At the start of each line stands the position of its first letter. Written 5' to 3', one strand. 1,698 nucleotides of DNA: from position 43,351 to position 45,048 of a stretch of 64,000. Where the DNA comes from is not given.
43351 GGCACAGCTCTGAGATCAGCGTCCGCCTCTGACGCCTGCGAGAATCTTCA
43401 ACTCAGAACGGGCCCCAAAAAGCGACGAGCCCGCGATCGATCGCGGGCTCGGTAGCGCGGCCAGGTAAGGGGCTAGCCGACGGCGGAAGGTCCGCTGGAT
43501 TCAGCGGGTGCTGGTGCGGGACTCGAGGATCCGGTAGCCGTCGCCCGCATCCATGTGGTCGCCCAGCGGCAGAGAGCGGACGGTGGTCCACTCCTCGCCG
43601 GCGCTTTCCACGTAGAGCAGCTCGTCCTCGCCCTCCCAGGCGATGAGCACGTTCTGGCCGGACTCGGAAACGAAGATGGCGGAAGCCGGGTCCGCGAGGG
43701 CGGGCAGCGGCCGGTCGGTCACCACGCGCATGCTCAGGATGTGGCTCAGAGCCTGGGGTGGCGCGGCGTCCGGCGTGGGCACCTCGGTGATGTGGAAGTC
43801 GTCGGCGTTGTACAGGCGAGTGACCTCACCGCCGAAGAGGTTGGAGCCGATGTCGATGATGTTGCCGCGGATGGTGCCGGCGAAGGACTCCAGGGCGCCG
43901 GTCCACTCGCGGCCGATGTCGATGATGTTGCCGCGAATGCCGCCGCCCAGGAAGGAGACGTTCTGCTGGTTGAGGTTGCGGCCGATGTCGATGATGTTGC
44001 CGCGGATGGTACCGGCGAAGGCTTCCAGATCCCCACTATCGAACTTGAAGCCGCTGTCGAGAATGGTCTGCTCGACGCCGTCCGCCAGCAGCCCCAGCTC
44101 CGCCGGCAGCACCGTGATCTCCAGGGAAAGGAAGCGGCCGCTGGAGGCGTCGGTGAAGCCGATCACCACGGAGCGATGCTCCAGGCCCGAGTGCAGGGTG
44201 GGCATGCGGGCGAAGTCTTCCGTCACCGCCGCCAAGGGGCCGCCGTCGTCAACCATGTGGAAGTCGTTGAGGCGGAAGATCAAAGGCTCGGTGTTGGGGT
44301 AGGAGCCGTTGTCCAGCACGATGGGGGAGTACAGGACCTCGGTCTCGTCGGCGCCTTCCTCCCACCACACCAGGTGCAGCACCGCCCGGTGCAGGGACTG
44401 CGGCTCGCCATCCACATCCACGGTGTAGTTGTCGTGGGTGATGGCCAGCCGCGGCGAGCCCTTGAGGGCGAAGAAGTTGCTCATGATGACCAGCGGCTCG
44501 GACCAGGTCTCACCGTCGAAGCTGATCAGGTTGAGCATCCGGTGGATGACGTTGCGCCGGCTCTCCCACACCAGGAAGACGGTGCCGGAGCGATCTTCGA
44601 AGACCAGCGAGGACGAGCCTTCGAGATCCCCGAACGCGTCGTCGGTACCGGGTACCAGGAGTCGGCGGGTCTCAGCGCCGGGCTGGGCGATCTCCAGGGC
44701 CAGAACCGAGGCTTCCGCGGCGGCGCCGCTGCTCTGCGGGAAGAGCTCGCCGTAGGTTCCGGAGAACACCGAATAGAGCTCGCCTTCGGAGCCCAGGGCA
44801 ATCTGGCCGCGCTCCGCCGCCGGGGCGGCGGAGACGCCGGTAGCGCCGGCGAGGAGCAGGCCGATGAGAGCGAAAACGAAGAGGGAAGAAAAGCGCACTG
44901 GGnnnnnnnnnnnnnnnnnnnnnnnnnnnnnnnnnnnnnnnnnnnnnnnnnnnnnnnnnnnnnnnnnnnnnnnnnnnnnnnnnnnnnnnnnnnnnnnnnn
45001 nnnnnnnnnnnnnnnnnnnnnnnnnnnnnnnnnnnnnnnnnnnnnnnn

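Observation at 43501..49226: Duplicated, inverted two-gene module (TPR-like cytoplasmic protein plus signal-peptide repeat protein) pivoting around an XRE regulator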

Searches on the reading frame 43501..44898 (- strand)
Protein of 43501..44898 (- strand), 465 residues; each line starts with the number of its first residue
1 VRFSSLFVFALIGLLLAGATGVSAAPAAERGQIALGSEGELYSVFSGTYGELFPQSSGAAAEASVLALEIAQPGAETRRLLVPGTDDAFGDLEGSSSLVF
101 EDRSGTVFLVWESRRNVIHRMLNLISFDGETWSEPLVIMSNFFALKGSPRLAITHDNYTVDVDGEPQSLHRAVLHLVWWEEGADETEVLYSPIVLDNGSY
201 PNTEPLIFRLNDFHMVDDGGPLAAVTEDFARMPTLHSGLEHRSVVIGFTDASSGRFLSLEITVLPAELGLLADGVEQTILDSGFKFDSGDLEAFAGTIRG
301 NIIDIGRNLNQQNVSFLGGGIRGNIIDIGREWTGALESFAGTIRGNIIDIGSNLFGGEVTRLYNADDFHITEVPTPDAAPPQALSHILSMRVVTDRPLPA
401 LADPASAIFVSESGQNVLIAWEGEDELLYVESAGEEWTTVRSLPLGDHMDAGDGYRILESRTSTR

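Call 5: search_protein_families(library=pfam, proteins=[window:43501-44898:-], max_evalue=1)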
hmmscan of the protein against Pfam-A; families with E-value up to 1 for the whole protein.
window:43501-44898:- (465 aa): 0 families

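Call 6: search_protein_families(library=ncbifam, proteins=[window:43501-44898:-], max_evalue=1)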
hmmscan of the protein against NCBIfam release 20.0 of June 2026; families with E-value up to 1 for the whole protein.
window:43501-44898:- (465 aa): 1 family
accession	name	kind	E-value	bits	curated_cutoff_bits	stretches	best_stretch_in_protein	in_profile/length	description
NF047995.1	corrinoid_MtgC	exception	0.61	9.5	310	0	319-352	98-128/215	glycine betaine-specific corrinoid protein MtgC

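Call 7: search_protein_families(library=padloc, proteins=[window:43501-44898:-], max_evalue=1)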
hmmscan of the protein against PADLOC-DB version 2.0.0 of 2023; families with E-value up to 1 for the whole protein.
window:43501-44898:- (465 aa): 0 families

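Call 14: find_related_loci(query=window:43501-44898:-, collection=genome_contigs, flank=10000)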
Query window:43501-44898:- (465 aa) in genome_contigs; peptide patterns used: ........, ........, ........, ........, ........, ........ (x = any residue, [..] = any of these).
79 stretches matched a pattern; 4 encode a relative of the query (tblastn E <= 1e-3); 4 distinct loci.
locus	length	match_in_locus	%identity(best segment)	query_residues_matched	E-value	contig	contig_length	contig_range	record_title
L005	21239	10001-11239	35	34-444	2e-66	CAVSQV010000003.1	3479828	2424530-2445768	MAG: uncultured Acidobacteriota bacterium isolate MFD05747.bin.2.183 genome assembly, contig: contig_1717, whole genome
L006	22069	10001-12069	29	5-465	3e-47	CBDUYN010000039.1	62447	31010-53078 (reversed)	MAG TPA_asm: uncultured bacterium isolate SRR22302374_binner12_Refined_89 genome assembly, contig: ERZ26661914.140, whol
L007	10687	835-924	43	120-149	8e-5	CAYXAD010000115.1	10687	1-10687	MAG TPA_asm: uncultured Salinivenus sp. isolate binchicken_co207_104 genome assembly, contig: NODE_7071_length_10687_cov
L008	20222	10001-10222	30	102-170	9e-5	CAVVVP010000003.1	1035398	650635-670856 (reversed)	MAG: uncultured Ignavibacteria bacterium isolate MFD03804.bin.1.189 genome assembly, contig: contig_32811, whole genome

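Call 34: predict_structure(alignment_id=A1)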
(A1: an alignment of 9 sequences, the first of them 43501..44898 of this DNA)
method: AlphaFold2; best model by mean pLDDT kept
length: 465 residues; sequences in the alignment: 9
mean_pLDDT: 77.5   pTM: 0.79
mean pLDDT of the five models: 77.5, 76.0, 70.5, 69.9, 67.7
residues with pLDDT >= 90: 78; 70-90: 280; 50-70: 54; < 50: 53
segments of 3 or more residues with pLDDT < 50: 1-11, 13-30, 218-230, 358-365
pLDDT, mean of each block of 10 residues (from residue 1): 42 42 29 83 90 84 89 92 72 78 89 76 90 87 79 84 78 89 80 76 76 60 45 79 86 83 85 88 68 88 82 86 88 83 85 61 56 68 75 82 75 88 90 86 90 88 68
secondary structure, 60 per line:
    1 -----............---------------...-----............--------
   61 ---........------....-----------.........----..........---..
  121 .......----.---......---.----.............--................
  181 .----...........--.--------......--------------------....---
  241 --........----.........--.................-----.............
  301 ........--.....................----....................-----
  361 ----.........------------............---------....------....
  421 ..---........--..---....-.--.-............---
elements in order: H6-17 E33-35 E41-48 H49-52 E64-71 E78-81 E93-101 E106-115 E119-127 E136-141 E150-162 E165-181 E186-196 H210-213 E234-237 E243-250 E255-263 H266-282 H288-308 H311-331 H336-355 E368-373 E386-397 E407-410 E417-422 E426-433 E441-444 H451-462

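Call 37: search_protein_representatives(alignment_id=A1)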
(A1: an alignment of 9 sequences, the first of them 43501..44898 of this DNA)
Query: 9 sequences, 462 profile positions. Proteins with E-value up to 0.001 (for the whole library): 828; up to 1e-10: 650; up to 1e-30: 407. The best 150 are listed.
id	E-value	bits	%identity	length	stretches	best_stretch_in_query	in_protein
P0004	3.1e-185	632.7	-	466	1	1-462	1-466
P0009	3.1e-177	606.3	-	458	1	11-462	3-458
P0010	1.2e-160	551.6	-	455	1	1-462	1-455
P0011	6.0e-145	499.9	-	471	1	10-460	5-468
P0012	4.6e-141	487.1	-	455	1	7-460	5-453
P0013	4.4e-132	457.5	-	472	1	10-461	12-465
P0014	7.2e-130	450.2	-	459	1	11-462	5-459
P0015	1.1e-126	439.6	-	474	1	12-462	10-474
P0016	1.8e-125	435.7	-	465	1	7-462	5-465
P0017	2.7e-125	435.1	-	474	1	6-462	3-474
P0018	5.5e-122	424.2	-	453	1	10-459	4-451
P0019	1.8e-121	422.5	-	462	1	7-461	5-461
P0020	1.8e-121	422.5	-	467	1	6-462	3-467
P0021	2.0e-121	422.3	-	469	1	7-462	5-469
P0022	2.4e-121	422.1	-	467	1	7-462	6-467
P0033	7.8e-117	407.2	-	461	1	11-461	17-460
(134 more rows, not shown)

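Call 40: find_homologous_proteins(query=A3, max_evalue=0.00001)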
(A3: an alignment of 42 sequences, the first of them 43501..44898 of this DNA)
Query A3 (42 sequences) (465 aa, profile of the alignment): 21 proteins with E <= 0.00001 among 8000 candidates.
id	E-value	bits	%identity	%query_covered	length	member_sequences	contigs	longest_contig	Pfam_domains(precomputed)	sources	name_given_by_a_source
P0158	1.8e-163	562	38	100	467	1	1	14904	-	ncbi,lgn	-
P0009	2.2e-158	546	95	98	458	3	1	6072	-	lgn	-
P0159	1.3e-154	533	34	98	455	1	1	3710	-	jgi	jgi:hypothetical protein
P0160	3.3e-153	529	38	93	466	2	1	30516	-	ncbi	ncbi:MAG TPA: hypothetical protein VF756_29280 [Thermoanaerobaculia bacterium]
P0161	4.8e-151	521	35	98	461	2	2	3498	-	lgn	-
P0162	1.5e-150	520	37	99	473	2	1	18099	-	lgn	-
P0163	1.9e-150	519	64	95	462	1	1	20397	-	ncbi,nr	ncbi:MAG: hypothetical protein KDD11_14915 [Acidobacteria bacterium]|nr:hypothetical protein [Acidob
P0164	3.9e-148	512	70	98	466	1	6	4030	-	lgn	-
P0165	1.4e-147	510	38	93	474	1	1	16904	-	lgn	-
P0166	1.7e-146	506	35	98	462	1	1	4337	-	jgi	jgi:hypothetical protein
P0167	2.8e-141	489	39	98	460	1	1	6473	-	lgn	-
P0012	8.6e-139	481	36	100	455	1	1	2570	-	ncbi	-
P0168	4.0e-134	466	36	93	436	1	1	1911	-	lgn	-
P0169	3.3e-130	453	34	92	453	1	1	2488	-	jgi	jgi:hypothetical protein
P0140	6.3e-130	452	30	92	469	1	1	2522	-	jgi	jgi:hypothetical protein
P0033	2.1e-125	437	44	99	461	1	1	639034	-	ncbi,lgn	ncbi:MAG: hypothetical protein AAGD01_00400 [Acidobacteriota bacterium]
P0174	1.3e-84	302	31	94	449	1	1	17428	-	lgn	-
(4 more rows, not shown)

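Call 41: find_encoding_contigs(protein=P0160, flank=8000, max_places=1)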
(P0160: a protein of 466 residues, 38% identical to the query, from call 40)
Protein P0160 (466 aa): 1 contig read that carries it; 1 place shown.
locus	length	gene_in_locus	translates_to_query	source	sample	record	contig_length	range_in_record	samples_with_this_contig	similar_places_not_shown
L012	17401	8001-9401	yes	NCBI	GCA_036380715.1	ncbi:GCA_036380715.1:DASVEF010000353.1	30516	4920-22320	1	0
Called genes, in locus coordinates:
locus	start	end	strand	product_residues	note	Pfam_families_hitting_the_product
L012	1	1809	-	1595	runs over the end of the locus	-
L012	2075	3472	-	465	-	-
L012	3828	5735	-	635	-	PF01839:FG-GAP (faint), PF13517:FG-GAP_3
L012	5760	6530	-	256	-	PF01061:ABC2_membrane, PF12698:ABC2_membrane_3 (weak)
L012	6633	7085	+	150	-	PF13744:HTH_37, PF12844:HTH_19, PF13560:HTH_31, PF01381:HTH_3, PF13443:HTH_26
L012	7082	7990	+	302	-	PF00515:TPR_1 (faint), PF07719:TPR_2 (faint), PF13181:TPR_8 (faint), PF13432:TPR_16 (faint), PF17874:TPR_MalT (weak), PF13424:TPR_12 (weak)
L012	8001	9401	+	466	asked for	-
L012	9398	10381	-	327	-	PF00288:GHMP_kinases_N, PF08544:GHMP_kinases_C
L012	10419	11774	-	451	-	PF19425:Csd3_N2, PF01551:Peptidase_M23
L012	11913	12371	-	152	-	PF00578:AhpC-TSA, PF08534:Redoxin, PF13905:Thioredoxin_8 (weak)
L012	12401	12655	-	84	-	-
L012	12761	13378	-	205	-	PF04542:Sigma70_r2, PF07638:Sigma70_ECF, PF04545:Sigma70_r4, PF08281:Sigma70_r4_2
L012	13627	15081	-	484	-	PF00361:Proton_antipo_M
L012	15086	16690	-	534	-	PF00361:Proton_antipo_M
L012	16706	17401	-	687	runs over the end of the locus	PF00662:Proton_antipo_N, PF00361:Proton_antipo_M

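Call 42: find_encoding_contigs(protein=P0033, flank=8000, max_places=1)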
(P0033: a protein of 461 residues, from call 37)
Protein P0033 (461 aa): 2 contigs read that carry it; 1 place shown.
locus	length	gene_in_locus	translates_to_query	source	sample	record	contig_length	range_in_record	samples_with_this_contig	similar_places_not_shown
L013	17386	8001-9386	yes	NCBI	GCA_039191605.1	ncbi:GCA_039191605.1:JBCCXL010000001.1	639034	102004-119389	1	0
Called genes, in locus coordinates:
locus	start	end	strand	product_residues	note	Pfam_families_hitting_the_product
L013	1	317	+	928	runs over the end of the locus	PF00801:PKD, PF18911:PKD_4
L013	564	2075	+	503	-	-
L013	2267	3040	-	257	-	PF01061:ABC2_membrane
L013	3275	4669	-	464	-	-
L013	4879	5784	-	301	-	PF13424:TPR_12 (faint), PF17874:TPR_MalT (weak)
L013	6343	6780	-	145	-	-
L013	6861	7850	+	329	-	PF07719:TPR_2 (faint), PF13424:TPR_12 (faint)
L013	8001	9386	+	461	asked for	-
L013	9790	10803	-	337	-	PF00288:GHMP_kinases_N, PF08544:GHMP_kinases_C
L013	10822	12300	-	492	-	PF19425:Csd3_N2 (weak), PF01551:Peptidase_M23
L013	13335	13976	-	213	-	PF04542:Sigma70_r2, PF07638:Sigma70_ECF, PF04545:Sigma70_r4, PF08281:Sigma70_r4_2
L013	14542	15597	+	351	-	PF00294:PfkB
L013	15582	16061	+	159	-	PF01467:CTP_transf_like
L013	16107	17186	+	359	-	PF01075:Glyco_transf_9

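Call 43: find_encoding_contigs(protein=P0174, flank=8000, max_places=1)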
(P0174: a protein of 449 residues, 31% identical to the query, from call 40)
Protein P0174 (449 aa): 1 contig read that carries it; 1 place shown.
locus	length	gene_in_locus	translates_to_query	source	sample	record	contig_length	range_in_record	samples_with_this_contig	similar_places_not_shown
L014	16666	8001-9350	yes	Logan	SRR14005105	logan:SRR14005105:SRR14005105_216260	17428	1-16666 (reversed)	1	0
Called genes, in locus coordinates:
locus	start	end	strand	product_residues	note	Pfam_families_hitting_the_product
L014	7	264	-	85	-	PF12837:Fer4_6 (faint), PF13237:Fer4_10, PF14697:Fer4_21 (faint), PF12838:Fer4_7, PF13183:Fer4_8 (faint), PF13187:Fer4_9 (weak), PF12797:Fer4_2 (weak), PF00037:Fer4, +2 more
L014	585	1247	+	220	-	PF01810:LysE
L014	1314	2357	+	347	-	PF03308:MeaB (weak), PF00142:Fer4_NifH (faint), PF02374:ArsA_ATPase, PF10609:ParA (weak), PF13614:AAA_31 (weak), PF01656:CbiA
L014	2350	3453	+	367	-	PF01656:CbiA (weak), PF02374:ArsA_ATPase, PF13614:AAA_31 (faint)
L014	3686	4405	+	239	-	-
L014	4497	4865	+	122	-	PF05597:Phasin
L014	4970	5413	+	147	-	PF05597:Phasin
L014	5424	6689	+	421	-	PF01734:Patatin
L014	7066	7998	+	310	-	PF07719:TPR_2 (faint), PF13424:TPR_12 (faint), PF00515:TPR_1 (faint), PF17874:TPR_MalT (weak)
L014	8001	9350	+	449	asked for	-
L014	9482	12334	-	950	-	PF00989:PAS, PF13426:PAS_9, PF00989:PAS, PF08447:PAS_3, PF08448:PAS_4, PF00989:PAS, PF08448:PAS_4, PF13188:PAS_8, +6 more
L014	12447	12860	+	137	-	PF04379:DUF525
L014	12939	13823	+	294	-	PF19489:SLT_4, PF01464:SLT (faint)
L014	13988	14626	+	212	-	PF08241:Methyltransf_11 (weak), PF13649:Methyltransf_25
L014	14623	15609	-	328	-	PF01370:Epimerase, PF04321:RmlD_sub_bind (weak), PF07993:NAD_binding_4 (faint), PF13460:NAD_binding_10, PF16363:GDP_Man_Dehyd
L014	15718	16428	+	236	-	PF02163:Peptidase_M50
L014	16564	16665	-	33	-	?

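Call 80: fold_search(model_id=the predicted structure, library=pdb)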
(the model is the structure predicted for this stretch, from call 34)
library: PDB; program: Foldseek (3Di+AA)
matches with E <= 10: 368; with E <= 0.001: 1
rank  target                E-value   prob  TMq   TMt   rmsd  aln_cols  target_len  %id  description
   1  8ub5                  5.2e-04  1.00  0.28  0.34   7.9       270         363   12  The Apo NanH structure from Clostridium perfringens (released 2024-09-04)
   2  1uyp_A                2.6e-03  0.99  0.22  0.23  12.0       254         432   13  The three-dimensional structure of beta-fructosidase (invertase) from Thermotoga maritima (released 2004-03-22)
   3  1w2t_A                2.8e-03  1.00  0.23  0.25  10.1       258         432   11  beta-fructosidase from Thermotoga maritima in complex with raffinose (released 2005-10-26)
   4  8url                  2.9e-03  0.96  0.20  0.21  13.8       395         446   10  The Apo NanJ structure from Clostridium perfringens (released 2024-09-04)
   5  9c20                  4.8e-03  0.96  0.21  0.21  13.6       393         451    9  The Sialidase NanJ in complex with Neu5,9Ac (released 2024-09-04)
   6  8uvv                  6.4e-03  0.95  0.21  0.22  13.5       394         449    9  The NanJ sialidase catalytic domain in complex with Neu5Ac (released 2024-09-04)
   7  5ods_D                6.4e-03  0.30  0.14  0.12  18.9       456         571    8  Structure of a phosphoprotein-protein complex (released 2018-03-14)
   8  4gez_K                1.0e-02  1.00  0.26  0.31   8.2       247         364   11  Structure of a neuraminidase-like protein from A/bat/Guatemala/164/2009 (released 2012-09-26)
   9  5uas_B                1.0e-02  0.94  0.23  0.24  12.4       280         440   11  Structure of a new family of Polysaccharide lyase PL25-Ulvanlyase bound to -[GlcA(1-4)Rha3S]- (released 2017-03-29)
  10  5ods_A                1.1e-02  0.30  0.14  0.13  18.3       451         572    8  Structure of a phosphoprotein-protein complex (released 2018-03-14)
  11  1bpo_B                1.2e-02  0.30  0.14  0.13  16.6       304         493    8  CLATHRIN HEAVY-CHAIN TERMINAL DOMAIN AND LINKER (released 1998-12-16)
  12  5ods_B                1.3e-02  0.23  0.13  0.12  18.5       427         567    8  Structure of a phosphoprotein-protein complex (released 2018-03-14)
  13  1vcu_B                1.4e-02  0.99  0.27  0.32   8.2       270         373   11  Structure of the human cytosolic sialidase Neu2 in complex with the inhibitor DANA (released 2004-11-02)
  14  3pig_A                1.5e-02  0.99  0.24  0.21  10.9       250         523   11  beta-fructofuranosidase from Bifidobacterium longum (released 2011-04-27)
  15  3k1u                  1.6e-02  0.99  0.24  0.34   9.2       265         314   10  Beta-xylosidase, family 43 glycosyl hydrolase from Clostridium acetobutylicum (released 2009-10-06)
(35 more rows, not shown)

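Call 95: search_protein_families(library=pfam, proteins=[L006:7362-8696:+, L006:6751-7587:+, L006:12675-14408:+, L006:13794-14747:-, L006:5946-6689:-], max_evalue=0.00001)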
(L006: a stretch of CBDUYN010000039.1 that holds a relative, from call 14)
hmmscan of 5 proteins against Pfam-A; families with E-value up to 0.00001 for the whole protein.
L006:7362-8696:+ (444 aa): 1 family
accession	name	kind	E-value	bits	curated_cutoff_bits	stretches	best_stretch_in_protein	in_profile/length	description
PF01734.28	Patatin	-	2.6e-25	90.2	27.7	1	38-253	2-188/191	Patatin-like phospholipase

L006:6751-7587:+ (278 aa): 0 families

L006:12675-14408:+ (577 aa): 3 families
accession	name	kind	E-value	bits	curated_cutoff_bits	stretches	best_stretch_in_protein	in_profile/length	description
PF00884.28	Sulfatase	-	1.6e-44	152.9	25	1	73-365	3-299/301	Sulfatase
PF01663.27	Phosphodiest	-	4.4e-15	56.6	23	1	74-138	2-63/342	Type I phosphodiesterase / nucleotide pyrophosphatase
PF16347.10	SGSH_C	-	2.4e-09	38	29.3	1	318-385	2-71/154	N-sulphoglucosamine sulphohydrolase, C-terminal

L006:13794-14747:- (317 aa): 0 families

L006:5946-6689:- (247 aa): 0 families

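Call 98: search_solved_structures(query=A3, max_evalue=10)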
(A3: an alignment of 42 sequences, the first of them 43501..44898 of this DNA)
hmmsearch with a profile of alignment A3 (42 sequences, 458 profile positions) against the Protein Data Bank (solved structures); distinct sequences matched with E-value up to 10: 3.
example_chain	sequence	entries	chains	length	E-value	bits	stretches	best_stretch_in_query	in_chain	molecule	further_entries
3s84_A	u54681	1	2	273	0.00018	23.4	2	256-349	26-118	Apolipoprotein A-IV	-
9hx4_F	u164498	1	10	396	0.0012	20.6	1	256-350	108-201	Apolipoprotein A-IV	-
5but_A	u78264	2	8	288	0.12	14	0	284-354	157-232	Ktr system potassium uptake protein A,Ktr system potassium uptake protein A | Ktr system potassium uptake protein A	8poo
